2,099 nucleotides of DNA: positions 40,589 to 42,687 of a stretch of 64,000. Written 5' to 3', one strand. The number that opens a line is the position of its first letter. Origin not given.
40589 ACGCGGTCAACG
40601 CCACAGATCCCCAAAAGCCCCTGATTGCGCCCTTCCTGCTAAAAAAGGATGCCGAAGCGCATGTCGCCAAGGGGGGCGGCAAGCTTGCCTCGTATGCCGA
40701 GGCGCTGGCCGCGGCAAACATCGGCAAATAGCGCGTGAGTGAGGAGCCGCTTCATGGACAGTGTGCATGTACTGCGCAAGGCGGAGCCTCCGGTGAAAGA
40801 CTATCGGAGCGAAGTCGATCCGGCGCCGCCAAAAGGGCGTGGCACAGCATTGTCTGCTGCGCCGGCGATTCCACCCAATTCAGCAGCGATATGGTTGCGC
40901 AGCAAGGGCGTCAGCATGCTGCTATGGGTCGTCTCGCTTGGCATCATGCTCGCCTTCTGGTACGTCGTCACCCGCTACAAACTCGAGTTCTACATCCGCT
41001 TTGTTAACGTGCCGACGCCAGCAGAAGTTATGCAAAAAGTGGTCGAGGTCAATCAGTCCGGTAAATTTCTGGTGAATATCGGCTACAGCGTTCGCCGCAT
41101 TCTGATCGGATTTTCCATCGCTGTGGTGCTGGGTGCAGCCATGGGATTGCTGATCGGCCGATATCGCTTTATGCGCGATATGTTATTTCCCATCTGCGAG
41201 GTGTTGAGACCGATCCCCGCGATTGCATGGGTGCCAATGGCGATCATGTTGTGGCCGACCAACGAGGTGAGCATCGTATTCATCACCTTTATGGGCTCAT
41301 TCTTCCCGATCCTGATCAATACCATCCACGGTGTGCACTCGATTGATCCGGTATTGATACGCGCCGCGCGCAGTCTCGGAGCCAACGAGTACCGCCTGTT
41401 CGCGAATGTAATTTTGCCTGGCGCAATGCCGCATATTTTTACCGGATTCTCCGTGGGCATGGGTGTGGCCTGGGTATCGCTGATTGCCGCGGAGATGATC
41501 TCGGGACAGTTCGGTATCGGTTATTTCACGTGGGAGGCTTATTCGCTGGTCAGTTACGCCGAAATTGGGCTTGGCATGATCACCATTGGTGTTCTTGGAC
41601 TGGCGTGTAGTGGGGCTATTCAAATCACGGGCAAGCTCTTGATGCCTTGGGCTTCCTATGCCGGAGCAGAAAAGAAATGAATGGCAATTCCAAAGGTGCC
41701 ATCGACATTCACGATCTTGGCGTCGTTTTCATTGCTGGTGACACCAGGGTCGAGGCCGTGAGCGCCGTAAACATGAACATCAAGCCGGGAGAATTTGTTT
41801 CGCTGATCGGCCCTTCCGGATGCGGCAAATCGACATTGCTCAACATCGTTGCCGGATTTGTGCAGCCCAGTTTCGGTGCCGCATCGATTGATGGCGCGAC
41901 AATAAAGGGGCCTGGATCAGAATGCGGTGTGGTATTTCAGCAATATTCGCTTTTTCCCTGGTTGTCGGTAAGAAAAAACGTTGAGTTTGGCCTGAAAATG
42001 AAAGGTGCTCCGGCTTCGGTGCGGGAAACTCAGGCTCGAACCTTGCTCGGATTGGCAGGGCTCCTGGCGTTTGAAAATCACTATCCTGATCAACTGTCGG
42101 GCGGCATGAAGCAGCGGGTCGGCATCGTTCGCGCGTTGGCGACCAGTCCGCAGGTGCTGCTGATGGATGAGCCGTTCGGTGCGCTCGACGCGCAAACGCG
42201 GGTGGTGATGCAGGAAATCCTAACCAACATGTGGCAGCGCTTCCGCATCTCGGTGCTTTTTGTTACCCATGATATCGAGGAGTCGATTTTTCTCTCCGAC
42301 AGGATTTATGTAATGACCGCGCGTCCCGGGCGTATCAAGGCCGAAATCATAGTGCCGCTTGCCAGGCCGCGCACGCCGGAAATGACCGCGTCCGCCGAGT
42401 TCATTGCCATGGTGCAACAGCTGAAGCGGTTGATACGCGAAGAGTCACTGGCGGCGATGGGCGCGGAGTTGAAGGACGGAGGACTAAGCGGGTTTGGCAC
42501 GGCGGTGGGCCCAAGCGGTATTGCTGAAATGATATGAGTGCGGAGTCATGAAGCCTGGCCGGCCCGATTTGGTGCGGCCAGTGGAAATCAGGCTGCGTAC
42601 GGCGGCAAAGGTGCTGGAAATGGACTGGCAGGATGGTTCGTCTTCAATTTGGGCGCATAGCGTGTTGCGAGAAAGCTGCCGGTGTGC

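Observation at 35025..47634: Ten-gene accessory operon combining an AprAB-like flavo-FeS enzyme, HEAT protein, cysteine-depleted ferredoxin, NitT/TauT ABC importer, a 1306-aa NfnAB-like fusion and an LLM monooxygenase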

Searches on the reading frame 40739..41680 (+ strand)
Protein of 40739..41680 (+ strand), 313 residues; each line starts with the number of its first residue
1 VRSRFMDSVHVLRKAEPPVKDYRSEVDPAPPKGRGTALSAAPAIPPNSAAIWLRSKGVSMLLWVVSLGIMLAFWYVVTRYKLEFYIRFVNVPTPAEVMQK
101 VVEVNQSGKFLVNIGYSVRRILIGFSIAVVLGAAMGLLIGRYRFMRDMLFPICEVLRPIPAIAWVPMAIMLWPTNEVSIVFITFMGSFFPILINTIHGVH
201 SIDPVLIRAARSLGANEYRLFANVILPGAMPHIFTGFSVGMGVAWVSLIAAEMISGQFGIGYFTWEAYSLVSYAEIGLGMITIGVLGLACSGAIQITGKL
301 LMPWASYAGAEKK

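Call 3: search_protein_families(library=pfam, proteins=[window:40739-41680:+], max_evalue=0.01)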
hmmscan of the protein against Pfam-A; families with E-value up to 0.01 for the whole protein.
window:40739-41680:+ (313 aa): 1 family
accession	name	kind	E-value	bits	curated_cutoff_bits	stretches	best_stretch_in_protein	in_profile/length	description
PF00528.27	BPD_transp_1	-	7.8e-22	78.3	26.4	1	129-292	2-169/184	Binding-protein-dependent transport system inner membrane component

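Call 4: search_protein_families(library=ncbifam, proteins=[window:40739-41680:+], max_evalue=0.01)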
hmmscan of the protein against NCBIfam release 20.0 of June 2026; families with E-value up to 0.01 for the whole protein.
window:40739-41680:+ (313 aa): 20 families
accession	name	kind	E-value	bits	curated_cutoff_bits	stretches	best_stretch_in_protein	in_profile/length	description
TIGR01183.1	ntrB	equivalog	1.4e-44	152.2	209.05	1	112-290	17-195/202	nitrate ABC transporter permease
NF040733.1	ABC_perm_U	equivalog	5.3e-44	150.6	295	1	61-305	9-249/251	ABC transporter permease subunit SaoP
NF007545.0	PRK10160.1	equivalog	1.7e-38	132.6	342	1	60-305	24-271/275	taurine ABC transporter permease TauC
NF008470.0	PRK11365.1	equivalog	1.9e-35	122.5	347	1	62-305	14-253/263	aliphatic sulfonate ABC transporter permease SsuC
NF008196.0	PRK10952.1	equivalog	2.1e-11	43.2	439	1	121-266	153-297/356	glycine betaine/L-proline ABC transporter permease ProW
TIGR03416.1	ABC_choXWV_perm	equivalog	2.1e-08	34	363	1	117-265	91-238/267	choline ABC transporter permease subunit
NF007047.0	PRK09500.1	equivalog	1e-07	31.8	326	1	117-256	63-208/257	spermidine/putrescine ABC transporter permease PotC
TIGR03226.1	PhnU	equivalog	1.5e-06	27.9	283.45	1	188-239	190-242/311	2-aminoethylphosphonate ABC transporter permease subunit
TIGR02141.1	modB_ABC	equivalog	5.8e-06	26.1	182.6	1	189-240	92-144/208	molybdate ABC transporter permease subunit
NF011624.0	PRK15050.1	equivalog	6.3e-06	25.5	247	1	195-239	180-224/297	2-aminoethylphosphonate ABC transporter permease subunit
TIGR02139.1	permease_CysT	equivalog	9.6e-06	25.4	246.1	1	182-242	139-198/265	sulfate ABC transporter permease subunit CysT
NF007044.0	PRK09497.1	equivalog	1.1e-05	25.1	348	1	166-244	143-218/285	spermidine/putrescine ABC transporter permease PotB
NF006939.0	PRK09421.1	equivalog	3e-05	23.5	262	1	189-240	105-157/230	molybdate ABC transporter permease subunit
NF040839.1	tungstate_WtpB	equivalog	0.00016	21.4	340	1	179-239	128-188/251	tungstate ABC transporter permease WtpB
NF043074.1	MMSYN1_0196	equivalog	0.00016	21.1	350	1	120-254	81-216/277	spermidine/putrescine ABC transporter permease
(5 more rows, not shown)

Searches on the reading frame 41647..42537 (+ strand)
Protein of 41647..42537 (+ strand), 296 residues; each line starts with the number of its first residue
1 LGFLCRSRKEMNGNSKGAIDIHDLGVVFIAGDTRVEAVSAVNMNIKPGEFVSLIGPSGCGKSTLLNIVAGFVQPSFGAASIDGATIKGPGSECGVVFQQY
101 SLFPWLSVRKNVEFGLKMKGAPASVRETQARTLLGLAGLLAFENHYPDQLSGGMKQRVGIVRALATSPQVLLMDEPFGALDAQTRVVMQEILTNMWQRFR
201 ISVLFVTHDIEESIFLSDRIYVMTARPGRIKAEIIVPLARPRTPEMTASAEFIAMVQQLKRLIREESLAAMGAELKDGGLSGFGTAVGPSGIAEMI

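Call 3: search_protein_families(library=pfam, proteins=[window:41647-42537:+], max_evalue=0.01)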
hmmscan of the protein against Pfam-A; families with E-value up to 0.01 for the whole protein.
window:41647-42537:+ (296 aa): 7 families
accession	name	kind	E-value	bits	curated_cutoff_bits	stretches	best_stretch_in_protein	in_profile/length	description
PF00005.33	ABC_tran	-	5.9e-32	111.6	25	1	40-177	3-136/137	ABC transporter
PF13304.12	AAA_21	-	4.2e-05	24.2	27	0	51-83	2-40/304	AAA domain, putative AbiEii toxin, Type IV TA system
PF03193.22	RsgA_GTPase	-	0.00014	22.2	30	1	25-70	83-128/174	RsgA GTPase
PF13521.12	AAA_28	-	0.0012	19.5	27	0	51-69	2-20/164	AAA domain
PF00004.35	AAA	-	0.0017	19.3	21.2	0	52-199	2-95/131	ATPase family associated with various cellular activities (AAA)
PF13191.12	AAA_16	-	0.0021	19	32.6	1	49-197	25-161/167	AAA ATPase domain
PF13555.12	AAA_29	-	0.0026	17.9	27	1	42-65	16-39/61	P-loop containing region of AAA domain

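Call 4: search_protein_families(library=ncbifam, proteins=[window:41647-42537:+], max_evalue=0.01)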
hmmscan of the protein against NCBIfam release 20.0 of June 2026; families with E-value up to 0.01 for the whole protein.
window:41647-42537:+ (296 aa): 187 families (the best 25 are shown)
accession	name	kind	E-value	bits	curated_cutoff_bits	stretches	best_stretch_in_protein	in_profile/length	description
NF040729.1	ABC_ATP_SaoA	equivalog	1.5e-75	253.8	360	1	19-261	2-241/248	ABC transporter ATP-binding protein SaoA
NF008421.0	PRK11248.1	equivalog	1.3e-71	241.1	357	1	36-240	15-219/255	taurine ABC transporter ATP-binding subunit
TIGR01184.1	ntrCD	subfamily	1.6e-67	227.5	291.8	1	40-245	3-211/230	nitrate ABC transporter ATP-binding protein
TIGR03265.1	PhnT2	equivalog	2.8e-62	211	457.7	1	35-272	17-254/353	putative 2-aminoethylphosphonate ABC transporter ATP-binding protein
TIGR01186.1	proV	subfamily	8.3e-56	189.6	326.6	1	36-225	7-205/363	betaine/proline/choline family ABC transporter ATP-binding protein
NF006987.0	PRK09452.1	equivalog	1.4e-55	188.5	482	1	36-265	31-260/378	spermidine/putrescine ABC transporter ATP-binding protein PotA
TIGR00968.1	3a0106s01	subfamily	1.2e-54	185.4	342.75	1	34-231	12-210/237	sulfate ABC transporter ATP-binding protein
NF043075.1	MMSYN1_0197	equivalog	1.4e-54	185.3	550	1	38-254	18-234/341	spermidine/putrescine ABC transporter ATP-binding protein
TIGR01187.1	potA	subfamily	3.7e-54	184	355.6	1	53-266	1-214/325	polyamine ABC transporter ATP-binding protein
NF008513.0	PRK11432.1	equivalog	8.4e-52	176.2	496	1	38-230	22-215/351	ferric ABC transporter ATP-binding protein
NF008420.0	PRK11247.1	equivalog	9e-51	172.5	395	1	38-266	28-246/257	aliphatic sulfonates ABC transporter ATP-binding protein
TIGR03258.1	PhnT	equivalog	2e-49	168.5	499.15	1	18-230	8-218/359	2-aminoethylphosphonate ABC transport system ATP-binding subunit PhnT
NF008653.0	PRK11650.1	subfamily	3.2e-49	167.9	432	1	32-253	14-235/357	sn-glycerol-3-phosphate ABC transporter ATP-binding protein UgpC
NF008105.0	PRK10851.1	equivalog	7.5e-49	166.3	502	1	34-268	14-252/362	sulfate/thiosulfate ABC transporter ATP-binding protein CysA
TIGR03415.1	ABC_choXWV_ATP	equivalog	1.9e-48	165.3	483.75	1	34-262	36-274/382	choline ABC transporter ATP-binding protein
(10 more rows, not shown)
